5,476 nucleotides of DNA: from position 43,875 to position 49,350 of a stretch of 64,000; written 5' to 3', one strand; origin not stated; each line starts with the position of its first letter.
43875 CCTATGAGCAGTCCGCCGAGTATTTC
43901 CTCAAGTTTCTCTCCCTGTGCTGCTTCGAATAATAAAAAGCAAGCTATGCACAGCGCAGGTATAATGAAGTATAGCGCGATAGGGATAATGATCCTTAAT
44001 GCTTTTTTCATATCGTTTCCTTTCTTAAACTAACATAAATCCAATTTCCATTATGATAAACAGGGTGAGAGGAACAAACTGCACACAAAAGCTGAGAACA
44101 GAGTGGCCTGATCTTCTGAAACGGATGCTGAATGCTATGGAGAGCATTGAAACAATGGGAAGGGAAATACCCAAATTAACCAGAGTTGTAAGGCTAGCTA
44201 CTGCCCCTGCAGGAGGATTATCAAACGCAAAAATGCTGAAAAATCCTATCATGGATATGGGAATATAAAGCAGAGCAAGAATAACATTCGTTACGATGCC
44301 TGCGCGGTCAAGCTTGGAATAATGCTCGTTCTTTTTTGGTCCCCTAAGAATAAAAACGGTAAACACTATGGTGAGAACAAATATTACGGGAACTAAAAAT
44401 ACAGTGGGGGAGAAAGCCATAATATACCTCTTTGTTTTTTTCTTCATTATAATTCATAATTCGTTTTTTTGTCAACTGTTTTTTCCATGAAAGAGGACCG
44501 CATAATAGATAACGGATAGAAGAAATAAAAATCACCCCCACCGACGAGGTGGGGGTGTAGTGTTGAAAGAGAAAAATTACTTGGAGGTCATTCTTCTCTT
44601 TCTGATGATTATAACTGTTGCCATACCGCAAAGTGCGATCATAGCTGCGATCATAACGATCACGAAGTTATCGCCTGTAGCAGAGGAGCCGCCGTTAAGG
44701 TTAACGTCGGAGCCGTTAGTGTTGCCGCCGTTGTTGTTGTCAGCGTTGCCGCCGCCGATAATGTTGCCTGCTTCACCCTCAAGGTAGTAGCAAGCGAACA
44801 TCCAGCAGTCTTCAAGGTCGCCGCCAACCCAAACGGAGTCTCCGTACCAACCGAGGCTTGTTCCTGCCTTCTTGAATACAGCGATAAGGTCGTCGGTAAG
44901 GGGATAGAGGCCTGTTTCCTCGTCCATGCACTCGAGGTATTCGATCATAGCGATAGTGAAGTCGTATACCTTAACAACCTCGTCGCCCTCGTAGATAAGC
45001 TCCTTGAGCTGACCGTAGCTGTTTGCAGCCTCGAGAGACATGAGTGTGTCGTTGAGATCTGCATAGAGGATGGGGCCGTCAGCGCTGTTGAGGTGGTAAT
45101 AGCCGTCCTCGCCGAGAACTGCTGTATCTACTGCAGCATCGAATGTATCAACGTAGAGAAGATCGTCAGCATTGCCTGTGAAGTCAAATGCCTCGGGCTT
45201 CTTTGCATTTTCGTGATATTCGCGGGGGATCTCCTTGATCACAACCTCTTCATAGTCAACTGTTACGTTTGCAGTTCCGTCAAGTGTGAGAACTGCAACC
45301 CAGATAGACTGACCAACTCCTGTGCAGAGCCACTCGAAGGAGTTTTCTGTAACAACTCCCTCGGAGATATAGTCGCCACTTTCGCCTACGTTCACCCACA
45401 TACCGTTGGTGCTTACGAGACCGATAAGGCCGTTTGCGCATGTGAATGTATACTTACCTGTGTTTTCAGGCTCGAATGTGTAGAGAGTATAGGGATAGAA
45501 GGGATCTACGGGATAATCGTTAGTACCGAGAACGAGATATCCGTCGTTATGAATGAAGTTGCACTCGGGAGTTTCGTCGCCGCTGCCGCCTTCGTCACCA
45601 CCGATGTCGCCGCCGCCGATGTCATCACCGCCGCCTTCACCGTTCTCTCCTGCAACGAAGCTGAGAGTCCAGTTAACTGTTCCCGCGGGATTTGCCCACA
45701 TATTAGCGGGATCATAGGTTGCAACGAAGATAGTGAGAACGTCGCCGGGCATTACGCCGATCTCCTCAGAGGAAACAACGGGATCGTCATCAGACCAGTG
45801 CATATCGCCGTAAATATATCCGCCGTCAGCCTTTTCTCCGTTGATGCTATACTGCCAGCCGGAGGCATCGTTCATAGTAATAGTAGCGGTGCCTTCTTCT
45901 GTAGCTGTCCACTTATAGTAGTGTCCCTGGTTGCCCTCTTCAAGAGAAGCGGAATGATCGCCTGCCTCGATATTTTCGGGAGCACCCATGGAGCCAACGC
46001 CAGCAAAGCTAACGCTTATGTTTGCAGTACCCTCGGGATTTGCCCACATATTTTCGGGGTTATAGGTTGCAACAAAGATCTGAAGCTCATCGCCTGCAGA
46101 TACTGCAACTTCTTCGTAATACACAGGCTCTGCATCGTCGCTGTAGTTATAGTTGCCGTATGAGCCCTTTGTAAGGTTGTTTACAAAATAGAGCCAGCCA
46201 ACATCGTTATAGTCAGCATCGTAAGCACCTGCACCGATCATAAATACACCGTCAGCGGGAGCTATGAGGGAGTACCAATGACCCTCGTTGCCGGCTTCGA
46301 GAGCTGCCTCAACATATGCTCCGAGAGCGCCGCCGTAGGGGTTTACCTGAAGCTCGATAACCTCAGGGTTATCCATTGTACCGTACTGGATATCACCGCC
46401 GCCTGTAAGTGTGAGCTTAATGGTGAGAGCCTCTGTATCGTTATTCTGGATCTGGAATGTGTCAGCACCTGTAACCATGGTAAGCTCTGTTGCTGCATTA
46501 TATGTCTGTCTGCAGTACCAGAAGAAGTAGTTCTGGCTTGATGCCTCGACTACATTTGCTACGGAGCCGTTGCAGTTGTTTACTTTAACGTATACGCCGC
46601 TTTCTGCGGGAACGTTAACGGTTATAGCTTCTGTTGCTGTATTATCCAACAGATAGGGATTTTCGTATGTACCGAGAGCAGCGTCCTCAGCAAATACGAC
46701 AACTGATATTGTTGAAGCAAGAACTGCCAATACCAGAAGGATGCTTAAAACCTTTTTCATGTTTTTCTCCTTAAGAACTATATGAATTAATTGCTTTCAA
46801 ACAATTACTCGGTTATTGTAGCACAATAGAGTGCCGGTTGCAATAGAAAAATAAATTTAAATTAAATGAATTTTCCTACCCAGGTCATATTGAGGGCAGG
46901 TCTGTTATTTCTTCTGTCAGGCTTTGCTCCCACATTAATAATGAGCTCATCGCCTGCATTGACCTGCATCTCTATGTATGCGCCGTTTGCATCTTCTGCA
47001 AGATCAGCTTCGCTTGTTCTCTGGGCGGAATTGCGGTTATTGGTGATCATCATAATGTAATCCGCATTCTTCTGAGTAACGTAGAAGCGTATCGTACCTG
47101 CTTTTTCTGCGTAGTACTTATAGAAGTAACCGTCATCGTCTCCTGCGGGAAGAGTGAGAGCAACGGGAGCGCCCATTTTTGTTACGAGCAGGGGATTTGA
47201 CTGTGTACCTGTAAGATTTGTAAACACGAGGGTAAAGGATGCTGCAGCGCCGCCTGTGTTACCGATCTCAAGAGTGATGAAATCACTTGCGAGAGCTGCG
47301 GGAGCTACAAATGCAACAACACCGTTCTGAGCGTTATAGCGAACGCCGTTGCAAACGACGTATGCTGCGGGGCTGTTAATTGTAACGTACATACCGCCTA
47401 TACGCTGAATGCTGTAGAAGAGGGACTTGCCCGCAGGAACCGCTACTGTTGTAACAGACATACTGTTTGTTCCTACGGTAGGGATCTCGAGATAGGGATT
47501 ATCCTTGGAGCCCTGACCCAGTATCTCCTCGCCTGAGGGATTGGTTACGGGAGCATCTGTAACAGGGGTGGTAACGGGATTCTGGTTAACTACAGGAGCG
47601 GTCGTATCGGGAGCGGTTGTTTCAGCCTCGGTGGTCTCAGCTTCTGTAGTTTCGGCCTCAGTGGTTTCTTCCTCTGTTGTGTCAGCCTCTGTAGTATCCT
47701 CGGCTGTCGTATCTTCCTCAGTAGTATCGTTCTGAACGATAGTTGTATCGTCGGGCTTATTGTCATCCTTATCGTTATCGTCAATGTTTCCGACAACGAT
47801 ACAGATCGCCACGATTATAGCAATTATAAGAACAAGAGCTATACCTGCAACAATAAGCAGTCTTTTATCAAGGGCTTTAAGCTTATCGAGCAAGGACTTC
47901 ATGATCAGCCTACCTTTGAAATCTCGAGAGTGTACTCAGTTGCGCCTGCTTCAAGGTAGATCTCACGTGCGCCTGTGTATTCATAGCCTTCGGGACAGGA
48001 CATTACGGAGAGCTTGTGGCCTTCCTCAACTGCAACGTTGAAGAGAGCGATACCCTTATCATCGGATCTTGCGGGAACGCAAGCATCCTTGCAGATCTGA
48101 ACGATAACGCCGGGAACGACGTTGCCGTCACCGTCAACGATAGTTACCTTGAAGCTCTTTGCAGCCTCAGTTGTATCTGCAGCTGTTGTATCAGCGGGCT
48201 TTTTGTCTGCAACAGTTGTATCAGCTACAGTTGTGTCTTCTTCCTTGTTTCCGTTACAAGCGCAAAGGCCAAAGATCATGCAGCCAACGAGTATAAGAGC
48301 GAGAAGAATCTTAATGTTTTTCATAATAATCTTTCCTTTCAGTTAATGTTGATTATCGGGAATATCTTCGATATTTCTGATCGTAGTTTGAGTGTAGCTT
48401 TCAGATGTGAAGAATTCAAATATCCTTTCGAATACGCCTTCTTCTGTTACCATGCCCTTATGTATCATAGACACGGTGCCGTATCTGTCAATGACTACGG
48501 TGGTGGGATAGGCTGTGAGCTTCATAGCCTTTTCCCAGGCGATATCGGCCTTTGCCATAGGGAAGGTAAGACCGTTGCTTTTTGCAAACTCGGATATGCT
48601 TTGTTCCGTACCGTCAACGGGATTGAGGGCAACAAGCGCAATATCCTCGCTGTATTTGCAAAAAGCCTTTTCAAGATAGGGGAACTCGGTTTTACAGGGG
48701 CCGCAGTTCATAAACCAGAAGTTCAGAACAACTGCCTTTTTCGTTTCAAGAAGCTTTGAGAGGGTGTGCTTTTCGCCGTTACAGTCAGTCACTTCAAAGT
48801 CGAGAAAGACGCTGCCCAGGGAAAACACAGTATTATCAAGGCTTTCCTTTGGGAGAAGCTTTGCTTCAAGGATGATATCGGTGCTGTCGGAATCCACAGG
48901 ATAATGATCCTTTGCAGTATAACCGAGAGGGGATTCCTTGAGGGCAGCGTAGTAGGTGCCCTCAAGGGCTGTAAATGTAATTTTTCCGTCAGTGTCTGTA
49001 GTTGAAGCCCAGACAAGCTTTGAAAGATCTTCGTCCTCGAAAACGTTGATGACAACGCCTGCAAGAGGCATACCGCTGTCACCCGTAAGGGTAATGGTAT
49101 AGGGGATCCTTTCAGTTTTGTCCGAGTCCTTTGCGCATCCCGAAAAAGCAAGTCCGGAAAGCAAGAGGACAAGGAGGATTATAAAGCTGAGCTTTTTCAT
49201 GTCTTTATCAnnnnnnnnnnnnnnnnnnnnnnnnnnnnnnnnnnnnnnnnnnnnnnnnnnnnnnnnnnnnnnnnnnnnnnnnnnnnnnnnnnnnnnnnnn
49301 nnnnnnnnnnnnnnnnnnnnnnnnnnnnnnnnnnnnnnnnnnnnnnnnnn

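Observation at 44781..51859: Recurring Cys-pair module (YYH-x3-DGP ... C-x7-8-L-x-E/D-L ... W-L-x-x-C-Y-Y), four copies in three proteins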

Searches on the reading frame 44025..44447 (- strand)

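Call 3: search_protein_families(library=pfam, proteins=[window:44025-44447:-], max_evalue=1)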
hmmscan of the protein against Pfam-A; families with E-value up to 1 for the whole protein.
window:44025-44447:- (140 aa): 2 families
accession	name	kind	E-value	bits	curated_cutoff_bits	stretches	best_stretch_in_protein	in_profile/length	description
PF05987.18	DUF898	-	0.064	12.8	28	1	2-71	174-243/336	Bacterial protein of unknown function (DUF898)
PF22836.1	TEX13B_C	-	0.1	13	27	1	89-119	5-35/44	Testis-expressed protein 13B, C-terminal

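Call 4: search_protein_families(library=ncbifam, proteins=[window:44025-44447:-], max_evalue=1)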
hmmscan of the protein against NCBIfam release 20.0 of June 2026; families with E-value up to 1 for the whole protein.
window:44025-44447:- (140 aa): 0 families

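Call 62: search_protein_families(library=pfam, proteins=[window:44025-44447:-], max_evalue=0.01)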
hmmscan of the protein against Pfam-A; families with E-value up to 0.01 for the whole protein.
window:44025-44447:- (140 aa): 0 families

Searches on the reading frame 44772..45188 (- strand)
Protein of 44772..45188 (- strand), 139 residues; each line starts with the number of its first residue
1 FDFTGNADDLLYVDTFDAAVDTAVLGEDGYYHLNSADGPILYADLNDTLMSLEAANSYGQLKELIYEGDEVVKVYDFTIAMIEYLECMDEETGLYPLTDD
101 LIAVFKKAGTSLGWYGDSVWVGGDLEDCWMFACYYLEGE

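Call 13: find_homologous_proteins(query=A2, max_evalue=0.01)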
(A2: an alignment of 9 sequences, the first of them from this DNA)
Query A2 (9 sequences) (139 aa, profile of the alignment): 69 proteins with E <= 0.01 among 2404 candidates.
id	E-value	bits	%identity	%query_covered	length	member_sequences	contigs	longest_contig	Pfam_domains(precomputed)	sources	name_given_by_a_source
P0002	1.2e-66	241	35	64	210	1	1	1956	-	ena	-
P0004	7.9e-66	239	27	81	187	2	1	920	-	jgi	jgi:hypothetical protein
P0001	1.0e-65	238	27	79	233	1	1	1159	-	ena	-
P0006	2.6e-64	234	32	64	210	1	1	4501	-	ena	-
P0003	9.1e-63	229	34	63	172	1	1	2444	-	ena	-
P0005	1.1e-62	229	34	71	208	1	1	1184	-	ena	-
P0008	2.6e-62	227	30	68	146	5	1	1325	-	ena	-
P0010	5.8e-60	220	33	79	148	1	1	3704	-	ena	-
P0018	3.8e-54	201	31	98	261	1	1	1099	-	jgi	-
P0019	5.1e-53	197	30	79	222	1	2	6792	-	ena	-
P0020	8.8e-53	197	29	81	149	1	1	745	-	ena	-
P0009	1.2e-52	196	33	63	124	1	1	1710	-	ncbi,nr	ncbi:MAG: hypothetical protein IKU23_08285, partial [Clostridia bacterium]|nr:hypothetical protein [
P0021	9.6e-52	193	33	71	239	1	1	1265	PF01063.25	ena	-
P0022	1.3e-49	186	36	82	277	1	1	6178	-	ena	-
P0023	2.8e-49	185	30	81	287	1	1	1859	-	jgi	-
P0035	3.6e-18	84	90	65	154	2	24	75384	-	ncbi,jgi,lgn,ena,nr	ncbi:MAG: hypothetical protein E7575_06640 [Ruminococcaceae bacterium]|nr:hypothetical protein [Osci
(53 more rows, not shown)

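Call 30: find_encoding_contigs(protein=P0035, flank=10000, max_places=3)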
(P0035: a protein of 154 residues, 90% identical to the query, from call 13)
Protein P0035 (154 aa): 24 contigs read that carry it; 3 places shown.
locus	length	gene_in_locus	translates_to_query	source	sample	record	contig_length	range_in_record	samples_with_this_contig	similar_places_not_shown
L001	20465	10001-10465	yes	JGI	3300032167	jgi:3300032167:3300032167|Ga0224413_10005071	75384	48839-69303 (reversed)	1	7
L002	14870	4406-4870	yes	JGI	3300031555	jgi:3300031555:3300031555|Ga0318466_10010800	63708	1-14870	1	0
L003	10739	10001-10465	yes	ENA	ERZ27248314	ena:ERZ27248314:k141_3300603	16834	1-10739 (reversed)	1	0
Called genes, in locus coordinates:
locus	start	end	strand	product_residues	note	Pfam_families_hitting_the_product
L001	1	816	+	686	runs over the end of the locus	PF00724:Oxidored_FMN, PF07992:Pyr_redox_2, PF00070:Pyr_redox (weak), PF07992:Pyr_redox_2, PF12831:FAD_oxidored, PF13450:NAD_binding_8, PF13738:Pyr_redox_3, PF00070:Pyr_redox, +6 more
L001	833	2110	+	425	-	PF04412:AcnX, PF28403:AcnX_2nd, PF28406:AcnX_3rd (weak)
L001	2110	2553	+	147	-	PF01989:AcnX_swivel_put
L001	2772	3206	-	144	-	PF09537:DUF2383 (weak)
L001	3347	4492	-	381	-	PF01381:HTH_3, PF12844:HTH_19 (weak), PF13560:HTH_31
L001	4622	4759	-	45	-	-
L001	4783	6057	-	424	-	-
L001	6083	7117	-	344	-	-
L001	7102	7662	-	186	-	PF07638:Sigma70_ECF (faint), PF04542:Sigma70_r2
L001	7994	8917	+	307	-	PF00239:Resolvase, PF07508:Recombinase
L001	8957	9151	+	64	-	-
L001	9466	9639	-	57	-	-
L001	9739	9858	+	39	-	-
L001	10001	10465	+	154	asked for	-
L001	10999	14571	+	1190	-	PF13306:LRR_5, PF00404:Dockerin_1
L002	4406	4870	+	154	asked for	-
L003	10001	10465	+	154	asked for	-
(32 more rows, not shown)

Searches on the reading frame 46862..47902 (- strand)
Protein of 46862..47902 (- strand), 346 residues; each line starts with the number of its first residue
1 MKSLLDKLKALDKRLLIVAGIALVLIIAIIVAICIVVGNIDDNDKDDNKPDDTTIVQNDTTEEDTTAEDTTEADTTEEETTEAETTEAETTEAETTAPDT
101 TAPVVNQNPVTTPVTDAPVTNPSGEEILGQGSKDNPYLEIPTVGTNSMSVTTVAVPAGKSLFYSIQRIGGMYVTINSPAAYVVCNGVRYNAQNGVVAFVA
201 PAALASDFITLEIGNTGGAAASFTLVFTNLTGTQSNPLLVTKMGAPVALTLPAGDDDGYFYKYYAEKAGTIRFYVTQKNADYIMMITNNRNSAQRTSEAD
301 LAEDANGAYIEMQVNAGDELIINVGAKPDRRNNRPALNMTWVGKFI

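Call 3: search_protein_families(library=pfam, proteins=[window:46862-47902:-], max_evalue=1)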
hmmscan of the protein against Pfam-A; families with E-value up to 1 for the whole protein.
window:46862-47902:- (346 aa): 10 families
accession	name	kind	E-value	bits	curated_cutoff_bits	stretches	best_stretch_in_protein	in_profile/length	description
PF20193.3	DUF6556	-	0.00045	20.9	28.1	1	9-92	26-108/113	Family of unknown function (DUF6556)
PF14221.11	DUF4330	-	0.0019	18.8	27.6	1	4-107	3-114/167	Domain of unknown function (DUF4330)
PF14851.11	FAM176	-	0.0055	17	31.5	1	15-95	24-99/152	FAM176 family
PF22251.1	PFF1_TM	-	0.0074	16.3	32.3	1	23-104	106-207/300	Vacuolar membrane protease, transmembrane domain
PF16118.10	DUF4834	-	0.019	16.3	27.8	1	19-93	5-79/99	Domain of unknown function (DUF4834)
PF15144.11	DUF4576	-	0.19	12.1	27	1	19-54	4-39/88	Domain of unknown function (DUF4576)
PF10694.14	DUF2500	-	0.2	12.6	33.5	0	22-72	3-49/102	Protein of unknown function (DUF2500)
PF05558.17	DREPP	-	0.31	11.4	23.2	1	26-106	119-200/206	DREPP plasma membrane polypeptide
PF01456.22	Mucin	-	0.49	10.8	34.7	0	24-121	10-105/143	Mucin-like glycoprotein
PF05506.17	PLipase_C_C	-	0.78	11.2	24.4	0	209-280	14-72/80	Bacterial phospholipase C, C-terminal domain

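Call 4: search_protein_families(library=ncbifam, proteins=[window:46862-47902:-], max_evalue=1)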
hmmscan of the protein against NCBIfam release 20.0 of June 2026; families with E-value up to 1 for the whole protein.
window:46862-47902:- (346 aa): 21 families
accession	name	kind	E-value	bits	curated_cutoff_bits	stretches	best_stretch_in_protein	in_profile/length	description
NF042931.1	SAG1386_EF1546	equivalog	1.8e-05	24.8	80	1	11-95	26-106/158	SAG1386/EF1546 family surface-associated protein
NF033761.1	gliding_GltJ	equivalog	0.00041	19.6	450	1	14-122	370-473/671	adventurous gliding motility protein GltJ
NF033598.2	elast_bind_EbpS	equivalog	0.00064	18.7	300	1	22-95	310-383/498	elastin-binding protein EbpS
NF041422.1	VirB10_subf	subfamily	0.0018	17.9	400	1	9-98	50-136/404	VirB10/TraB/TrbI family type IV secretion system protein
TIGR03593.1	yidC_nterm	equivalog_domain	0.0068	16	58.25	1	23-117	4-85/363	membrane protein insertase YidC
NF045729.1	VlpA_Nterm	exception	0.012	15.7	175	1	11-98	6-91/122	variable lipoprotein VlpA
NF006283.1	PRK08455.1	equivalog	0.013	15.2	187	1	15-73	20-78/182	flagellar basal body-associated protein FliL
NF040991.1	MamS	equivalog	0.018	15.2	200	1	18-124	6-90/186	magnetosome protein MamS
NF002352.0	PRK01318.1-3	equivalog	0.023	13.8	447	1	24-117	7-98/562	membrane protein insertase YidC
NF040486.1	SrfA_fam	subfamily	0.039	13.4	150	1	36-156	243-325/438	SrfA family protein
NF008109.0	PRK10856.1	equivalog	0.041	13.6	208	1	48-170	167-285/334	cytoskeleton protein RodZ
TIGR02205.1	septum_zipA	equivalog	0.08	13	119.65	1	16-113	6-102/284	cell division protein ZipA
NF004285.1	PRK05696.1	equivalog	0.13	12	179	1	12-57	17-54/171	flagellar basal body-associated protein FliL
NF050100.1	SepX_GlpR_3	exception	0.17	11.7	150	1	42-96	24-79/209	divisome protein SepX/GlpR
NF042930.1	EF0163_fam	equivalog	0.19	11.3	65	1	25-91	7-63/165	EF0163 family protein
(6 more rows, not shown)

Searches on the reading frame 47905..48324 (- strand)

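Call 3: search_protein_families(library=pfam, proteins=[window:47905-48324:-], max_evalue=1)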
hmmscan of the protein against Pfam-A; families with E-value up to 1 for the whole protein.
window:47905-48324:- (139 aa): 1 family
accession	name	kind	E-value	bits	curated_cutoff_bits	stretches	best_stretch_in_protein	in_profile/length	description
PF24025.1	Ig_DR_A0283-like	-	0.097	13.4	27.1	1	55-96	6-51/102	DR_A0283-like, Ig-like domain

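Call 4: search_protein_families(library=ncbifam, proteins=[window:47905-48324:-], max_evalue=1)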
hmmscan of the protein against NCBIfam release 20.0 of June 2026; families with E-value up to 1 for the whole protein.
window:47905-48324:- (139 aa): 5 families
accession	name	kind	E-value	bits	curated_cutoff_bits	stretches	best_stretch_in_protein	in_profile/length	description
NF033598.2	elast_bind_EbpS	equivalog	0.043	12.7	300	1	6-57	312-363/498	elastin-binding protein EbpS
NF047859.1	StressCuResBhsA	equivalog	0.089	13.4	90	0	1-66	1-74/85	multiple stress resistance protein BhsA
NF000809.0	PRK00059.1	equivalog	0.09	12.1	303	1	1-50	1-50/336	peptidylprolyl isomerase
NF050142.1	PG1828_fam_lipo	equivalog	0.097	13.4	50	0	7-50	4-56/59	PG1828 family lipoprotein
NF045774.1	cytochro_C551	exception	0.097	12.6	118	1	7-48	4-41/110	cytochrome c551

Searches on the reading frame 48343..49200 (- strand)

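Call 3: search_protein_families(library=pfam, proteins=[window:48343-49200:-], max_evalue=1)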
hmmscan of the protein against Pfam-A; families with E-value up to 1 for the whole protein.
window:48343-49200:- (285 aa): 11 families
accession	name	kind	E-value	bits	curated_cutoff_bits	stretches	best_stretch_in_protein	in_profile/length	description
PF00578.27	AhpC-TSA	-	1.1e-15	58.1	26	1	129-244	2-122/124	AhpC/TSA family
PF08534.16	Redoxin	-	4.5e-13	49.7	26.6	1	131-252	5-137/148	Redoxin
PF13905.12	Thioredoxin_8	-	6.8e-08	33.2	27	1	155-243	2-94/94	Thioredoxin-like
PF00085.26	Thioredoxin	-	5e-06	26.9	23.5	1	149-193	13-57/103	Thioredoxin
PF17802.7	SpaA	-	2.3e-05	24.9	23.1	1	41-103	11-75/91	Prealbumin-like fold domain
PF17210.9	SdrD_B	-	0.005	17.5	29.7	1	45-99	23-75/112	SdrD B-like domain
PF02369.22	Big_1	-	0.0053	17.3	34.9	1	27-77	14-65/93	Bacterial Ig-like domain (group 1)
PF11974.14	bMG3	-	0.015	15.7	34.9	1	41-80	23-60/103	Bacterial alpha-2-macroglobulin MG3 domain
PF13620.12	CarboxypepD_reg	-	0.037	14.8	32.3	1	37-83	5-50/82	Carboxypeptidase regulatory-like domain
PF13098.12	Thioredoxin_2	-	0.21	12.4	27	1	152-254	3-98/104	Thioredoxin-like domain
PF21740.2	DUF6866_C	-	0.32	11.2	27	1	139-186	91-136/182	Family of unknown function (DUF6866) C-terminal domain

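Call 4: search_protein_families(library=ncbifam, proteins=[window:48343-49200:-], max_evalue=1)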
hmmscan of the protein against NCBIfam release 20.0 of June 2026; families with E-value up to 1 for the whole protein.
window:48343-49200:- (285 aa): 20 families
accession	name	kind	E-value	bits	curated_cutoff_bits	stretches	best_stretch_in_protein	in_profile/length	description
NF002854.0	PRK03147.1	subfamily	4.5e-24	85.3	170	1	122-257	32-166/176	thiol-disulfide oxidoreductase ResA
NF041202.1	StoA_CxxC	exception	7e-11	42.3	210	1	140-255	41-156/163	endospore biogenesis thiol-disulfide oxidoreductase StoA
TIGR00385.1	dsbE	subfamily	6.7e-09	35.6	123.15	1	142-258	50-165/173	DsbE family thiol:disulfide interchange protein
TIGR01068.1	thioredoxin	equivalog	7.9e-07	29.2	96.8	1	148-198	8-57/101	thioredoxin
NF008229.0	PRK10996.1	equivalog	9.6e-07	28.6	125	1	137-194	35-92/141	thioredoxin TrxC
NF011941.0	PRK15412.1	equivalog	6.3e-06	25.8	359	1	145-253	59-165/185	thiol:disulfide interchange protein DsbE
NF047696.1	ThlDiSintTplARhiz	equivalog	8.9e-06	25.6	230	1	134-241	79-191/219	thiol:disulfide interchange protein TlpA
NF047697.1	ThioredTrxAClost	equivalog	4.2e-05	23.7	140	1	149-196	12-59/105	thioredoxin TrxA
TIGR02740.1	TraF-like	hypoth_equivalog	4.6e-05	22.8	232.25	1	144-262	160-267/276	TraF-like protein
NF038285.1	deiodinase_rel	hypoth_equivalog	0.00011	21.8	250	1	128-191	178-241/347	deiodinase family protein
TIGR01126.1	pdi_dom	equivalog_domain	0.00021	21.5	107.2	1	146-202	5-62/105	protein disulfide-isomerase domain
NF012181.0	MSCRAMM_SdrD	exception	0.00043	17.8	2500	1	48-96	928-974/1379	MSCRAMM family adhesin SdrD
NF010625.0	PRK14018.1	equivalog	0.002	16.7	522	1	143-257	45-166/521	bifunctional peptide-methionine (S)-S-oxide reductase MsrA/peptide-methionine (R)-S-oxide reductase MsrB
NF006898.0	PRK09381.1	equivalog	0.0051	17.2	138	1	150-193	17-60/109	thioredoxin TrxA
NF038096.1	thylak_slr1796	equivalog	0.0056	16.2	140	1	144-264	28-133/157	thylakoid membrane photosystem I accumulation factor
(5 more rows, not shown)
